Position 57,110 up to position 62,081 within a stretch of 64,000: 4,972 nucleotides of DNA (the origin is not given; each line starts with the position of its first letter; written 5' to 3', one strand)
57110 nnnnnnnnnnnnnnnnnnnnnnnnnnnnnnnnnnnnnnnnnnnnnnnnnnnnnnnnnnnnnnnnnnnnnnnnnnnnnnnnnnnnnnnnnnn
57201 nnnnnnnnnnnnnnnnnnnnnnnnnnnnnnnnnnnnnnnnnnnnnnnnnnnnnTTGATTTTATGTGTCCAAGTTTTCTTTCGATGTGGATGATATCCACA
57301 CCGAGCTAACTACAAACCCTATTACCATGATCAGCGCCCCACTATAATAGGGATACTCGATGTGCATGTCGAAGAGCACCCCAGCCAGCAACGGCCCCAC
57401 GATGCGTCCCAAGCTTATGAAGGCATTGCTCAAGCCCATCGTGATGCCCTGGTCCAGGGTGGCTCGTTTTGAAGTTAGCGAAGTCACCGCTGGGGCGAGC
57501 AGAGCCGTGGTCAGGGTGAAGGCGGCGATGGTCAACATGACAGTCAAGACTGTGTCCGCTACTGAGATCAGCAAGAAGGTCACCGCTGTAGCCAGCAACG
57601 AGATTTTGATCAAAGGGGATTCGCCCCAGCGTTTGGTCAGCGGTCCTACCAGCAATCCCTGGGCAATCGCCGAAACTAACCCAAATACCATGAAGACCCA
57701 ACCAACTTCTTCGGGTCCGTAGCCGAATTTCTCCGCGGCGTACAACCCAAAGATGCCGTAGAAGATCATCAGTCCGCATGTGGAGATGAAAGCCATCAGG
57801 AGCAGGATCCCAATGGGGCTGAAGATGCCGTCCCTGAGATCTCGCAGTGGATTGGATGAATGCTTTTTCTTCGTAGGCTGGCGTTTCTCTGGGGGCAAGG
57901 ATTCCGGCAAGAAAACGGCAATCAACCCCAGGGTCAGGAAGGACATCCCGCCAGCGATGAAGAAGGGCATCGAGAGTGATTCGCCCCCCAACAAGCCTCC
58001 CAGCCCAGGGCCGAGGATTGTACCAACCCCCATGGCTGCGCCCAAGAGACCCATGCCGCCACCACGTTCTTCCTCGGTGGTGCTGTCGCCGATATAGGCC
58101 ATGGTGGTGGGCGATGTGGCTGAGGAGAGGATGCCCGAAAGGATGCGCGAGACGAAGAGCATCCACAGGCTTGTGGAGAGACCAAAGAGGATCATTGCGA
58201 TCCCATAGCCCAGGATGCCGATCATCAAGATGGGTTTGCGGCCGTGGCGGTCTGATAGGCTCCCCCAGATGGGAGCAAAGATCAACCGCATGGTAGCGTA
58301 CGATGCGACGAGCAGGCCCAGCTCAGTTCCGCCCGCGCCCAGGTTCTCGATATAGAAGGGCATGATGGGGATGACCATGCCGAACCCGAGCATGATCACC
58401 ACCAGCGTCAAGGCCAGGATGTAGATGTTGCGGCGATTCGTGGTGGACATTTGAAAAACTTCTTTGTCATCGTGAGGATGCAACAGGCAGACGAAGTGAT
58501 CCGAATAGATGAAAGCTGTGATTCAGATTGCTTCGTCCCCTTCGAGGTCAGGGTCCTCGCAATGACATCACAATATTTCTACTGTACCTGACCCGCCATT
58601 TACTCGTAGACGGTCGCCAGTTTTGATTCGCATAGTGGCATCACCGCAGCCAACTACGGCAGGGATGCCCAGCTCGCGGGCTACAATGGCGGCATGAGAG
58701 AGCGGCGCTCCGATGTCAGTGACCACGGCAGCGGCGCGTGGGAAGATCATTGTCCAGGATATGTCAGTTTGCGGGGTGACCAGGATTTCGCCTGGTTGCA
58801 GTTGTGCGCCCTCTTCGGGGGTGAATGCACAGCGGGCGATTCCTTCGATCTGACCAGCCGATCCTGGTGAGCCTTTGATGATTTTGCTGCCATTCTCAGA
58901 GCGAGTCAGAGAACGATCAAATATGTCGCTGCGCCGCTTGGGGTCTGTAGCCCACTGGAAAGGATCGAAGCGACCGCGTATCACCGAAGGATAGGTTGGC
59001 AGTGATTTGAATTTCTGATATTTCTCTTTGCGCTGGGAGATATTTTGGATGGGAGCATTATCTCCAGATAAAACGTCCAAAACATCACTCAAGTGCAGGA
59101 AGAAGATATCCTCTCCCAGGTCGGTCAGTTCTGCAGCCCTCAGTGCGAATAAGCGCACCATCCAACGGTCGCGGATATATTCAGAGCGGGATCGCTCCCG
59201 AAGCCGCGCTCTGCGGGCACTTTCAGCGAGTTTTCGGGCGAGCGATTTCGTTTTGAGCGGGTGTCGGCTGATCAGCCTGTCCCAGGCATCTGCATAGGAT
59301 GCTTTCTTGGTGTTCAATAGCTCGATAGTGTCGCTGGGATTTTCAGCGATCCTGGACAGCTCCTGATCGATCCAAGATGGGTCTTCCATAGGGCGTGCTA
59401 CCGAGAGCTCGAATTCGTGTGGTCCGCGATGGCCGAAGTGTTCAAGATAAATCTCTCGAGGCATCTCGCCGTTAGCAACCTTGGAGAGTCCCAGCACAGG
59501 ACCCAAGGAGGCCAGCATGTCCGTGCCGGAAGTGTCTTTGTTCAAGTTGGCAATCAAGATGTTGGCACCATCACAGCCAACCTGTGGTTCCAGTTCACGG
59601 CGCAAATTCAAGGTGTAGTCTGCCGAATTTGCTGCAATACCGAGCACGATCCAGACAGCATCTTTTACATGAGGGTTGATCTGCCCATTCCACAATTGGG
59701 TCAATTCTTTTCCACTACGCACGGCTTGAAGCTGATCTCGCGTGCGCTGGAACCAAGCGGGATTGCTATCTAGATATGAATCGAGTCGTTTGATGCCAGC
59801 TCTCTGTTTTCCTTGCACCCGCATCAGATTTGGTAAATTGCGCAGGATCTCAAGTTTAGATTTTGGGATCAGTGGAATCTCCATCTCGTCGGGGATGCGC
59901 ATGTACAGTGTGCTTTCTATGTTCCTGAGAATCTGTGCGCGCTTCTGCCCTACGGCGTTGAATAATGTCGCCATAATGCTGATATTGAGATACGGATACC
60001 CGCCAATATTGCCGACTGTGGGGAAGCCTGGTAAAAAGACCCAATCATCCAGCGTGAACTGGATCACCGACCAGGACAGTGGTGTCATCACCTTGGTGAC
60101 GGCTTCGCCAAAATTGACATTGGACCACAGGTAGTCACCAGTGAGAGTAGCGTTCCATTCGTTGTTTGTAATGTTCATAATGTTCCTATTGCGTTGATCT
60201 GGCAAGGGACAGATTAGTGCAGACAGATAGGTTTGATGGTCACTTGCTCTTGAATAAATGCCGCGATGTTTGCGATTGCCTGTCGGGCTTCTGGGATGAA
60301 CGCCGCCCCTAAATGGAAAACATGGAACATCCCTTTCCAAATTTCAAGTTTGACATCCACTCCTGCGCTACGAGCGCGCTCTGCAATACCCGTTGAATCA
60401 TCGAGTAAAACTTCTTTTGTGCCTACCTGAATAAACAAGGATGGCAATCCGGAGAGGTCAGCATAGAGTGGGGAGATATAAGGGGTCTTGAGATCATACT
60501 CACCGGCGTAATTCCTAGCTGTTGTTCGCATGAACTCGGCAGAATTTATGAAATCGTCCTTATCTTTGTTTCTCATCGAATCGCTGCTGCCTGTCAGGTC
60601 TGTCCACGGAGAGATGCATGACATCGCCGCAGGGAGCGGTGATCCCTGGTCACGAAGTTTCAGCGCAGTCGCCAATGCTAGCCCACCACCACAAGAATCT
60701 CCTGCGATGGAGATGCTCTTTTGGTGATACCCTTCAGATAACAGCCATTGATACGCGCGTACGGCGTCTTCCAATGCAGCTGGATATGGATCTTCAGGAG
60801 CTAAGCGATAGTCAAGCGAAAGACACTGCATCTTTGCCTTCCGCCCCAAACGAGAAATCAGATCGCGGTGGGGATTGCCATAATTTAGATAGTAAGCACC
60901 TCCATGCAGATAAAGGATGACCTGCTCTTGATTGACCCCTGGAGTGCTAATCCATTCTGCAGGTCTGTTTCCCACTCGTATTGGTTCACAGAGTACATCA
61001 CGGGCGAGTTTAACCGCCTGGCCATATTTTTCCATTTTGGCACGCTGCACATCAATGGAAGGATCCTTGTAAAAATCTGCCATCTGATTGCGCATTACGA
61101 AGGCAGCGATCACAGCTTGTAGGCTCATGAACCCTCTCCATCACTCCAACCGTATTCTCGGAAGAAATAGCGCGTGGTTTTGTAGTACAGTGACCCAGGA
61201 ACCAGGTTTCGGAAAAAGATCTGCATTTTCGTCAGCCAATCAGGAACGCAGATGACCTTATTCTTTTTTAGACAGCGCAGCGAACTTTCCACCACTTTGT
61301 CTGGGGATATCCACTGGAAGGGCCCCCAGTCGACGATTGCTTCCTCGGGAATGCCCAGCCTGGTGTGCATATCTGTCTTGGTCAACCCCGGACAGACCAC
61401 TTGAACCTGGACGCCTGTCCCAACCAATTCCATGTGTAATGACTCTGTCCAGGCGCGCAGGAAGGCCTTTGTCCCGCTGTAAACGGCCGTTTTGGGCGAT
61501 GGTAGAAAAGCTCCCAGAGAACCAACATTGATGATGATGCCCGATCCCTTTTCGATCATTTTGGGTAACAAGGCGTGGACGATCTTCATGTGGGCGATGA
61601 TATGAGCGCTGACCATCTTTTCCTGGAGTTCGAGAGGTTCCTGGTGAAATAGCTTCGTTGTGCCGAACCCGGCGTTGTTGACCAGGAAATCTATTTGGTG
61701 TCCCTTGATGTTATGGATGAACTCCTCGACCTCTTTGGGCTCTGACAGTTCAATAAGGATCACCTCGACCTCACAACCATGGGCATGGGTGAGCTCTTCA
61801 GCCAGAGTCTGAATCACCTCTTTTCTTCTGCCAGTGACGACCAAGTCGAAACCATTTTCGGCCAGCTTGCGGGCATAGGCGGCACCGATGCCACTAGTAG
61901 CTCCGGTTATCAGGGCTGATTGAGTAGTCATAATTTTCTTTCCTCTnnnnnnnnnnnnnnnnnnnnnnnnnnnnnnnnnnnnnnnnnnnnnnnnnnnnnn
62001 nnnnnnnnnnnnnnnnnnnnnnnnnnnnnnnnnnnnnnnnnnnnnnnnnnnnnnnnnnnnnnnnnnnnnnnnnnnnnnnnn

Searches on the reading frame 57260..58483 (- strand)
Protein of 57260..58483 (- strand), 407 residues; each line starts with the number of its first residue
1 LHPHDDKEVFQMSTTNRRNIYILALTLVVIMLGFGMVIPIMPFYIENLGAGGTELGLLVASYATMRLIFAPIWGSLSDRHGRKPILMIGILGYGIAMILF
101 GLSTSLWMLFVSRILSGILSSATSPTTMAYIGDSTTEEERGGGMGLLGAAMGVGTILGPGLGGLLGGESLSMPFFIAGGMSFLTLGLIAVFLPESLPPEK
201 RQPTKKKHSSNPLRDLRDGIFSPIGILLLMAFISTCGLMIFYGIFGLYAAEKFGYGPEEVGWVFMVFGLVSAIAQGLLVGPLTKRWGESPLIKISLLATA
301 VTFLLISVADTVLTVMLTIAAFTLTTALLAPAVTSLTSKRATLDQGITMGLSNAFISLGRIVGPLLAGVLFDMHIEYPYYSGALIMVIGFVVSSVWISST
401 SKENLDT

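Call 66: search_protein_families(library=pfam, proteins=[window:57260-58483:-], max_evalue=0.0001)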
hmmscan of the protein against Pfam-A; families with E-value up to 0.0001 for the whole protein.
window:57260-58483:- (407 aa): 5 families
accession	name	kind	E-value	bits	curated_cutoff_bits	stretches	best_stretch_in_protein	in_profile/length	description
PF07690.21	MFS_1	-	9.1e-68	229.1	33.4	2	23-207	1-187/347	Major Facilitator Superfamily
PF12832.13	MFS_1_like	-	3.6e-22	79.4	25.2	2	12-175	206-371/373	MFS_1 like family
PF06779.20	MFS_4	-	7.1e-12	45.8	26.3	2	202-392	171-362/364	Uncharacterised MFS-type transporter YbfB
PF00083.30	Sugar_tr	-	5.8e-11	42.4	22.3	1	54-195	47-194/452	Sugar (and other) transporter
PF13347.12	MFS_2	-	7.7e-11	41.6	27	2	154-338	150-340/427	MFS/sugar transport protein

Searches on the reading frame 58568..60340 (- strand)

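Call 66: search_protein_families(library=pfam, proteins=[window:58568-60340:-], max_evalue=0.0001)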
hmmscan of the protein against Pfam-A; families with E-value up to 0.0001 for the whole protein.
window:58568-60340:- (590 aa): 1 family
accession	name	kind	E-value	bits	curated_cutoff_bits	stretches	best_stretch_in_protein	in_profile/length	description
PF00391.29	PEP-utilizers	-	1.1e-25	89.4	23.1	1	515-585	2-72/72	PEP-utilising enzyme, mobile domain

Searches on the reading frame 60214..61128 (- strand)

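Call 66: search_protein_families(library=pfam, proteins=[window:60214-61128:-], max_evalue=0.0001)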
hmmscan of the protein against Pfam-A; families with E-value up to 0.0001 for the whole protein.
window:60214-61128:- (304 aa): 3 families
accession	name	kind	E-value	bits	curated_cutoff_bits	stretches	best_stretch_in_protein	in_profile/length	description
PF07859.19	Abhydrolase_3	-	4.9e-57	193.5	25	1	71-272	1-209/210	alpha/beta hydrolase fold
PF10340.15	Say1_Mug180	-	2.6e-15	56.6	21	1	67-209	121-271/374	Steryl acetyl hydrolase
PF20434.5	BD-FAE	-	1.6e-10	41.3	26.8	1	67-159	12-111/215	BD-FAE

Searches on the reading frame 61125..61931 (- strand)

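Call 66: search_protein_families(library=pfam, proteins=[window:61125-61931:-], max_evalue=0.0001)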
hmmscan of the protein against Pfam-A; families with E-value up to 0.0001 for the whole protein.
window:61125-61931:- (268 aa): 4 families
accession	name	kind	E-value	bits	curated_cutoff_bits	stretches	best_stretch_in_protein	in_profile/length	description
PF00106.31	adh_short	-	5.6e-45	153.7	26.6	1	5-192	2-190/195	short chain dehydrogenase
PF13561.12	adh_short_C2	-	2.3e-29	103.1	27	1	10-194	1-186/236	Enoyl-(Acyl carrier protein) reductase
PF08659.16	KR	-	6e-15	56.1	22.6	1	6-166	3-164/180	KR domain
PF01370.27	Epimerase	-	9.1e-06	25.7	20.9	1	6-105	1-90/240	NAD dependent epimerase/dehydratase family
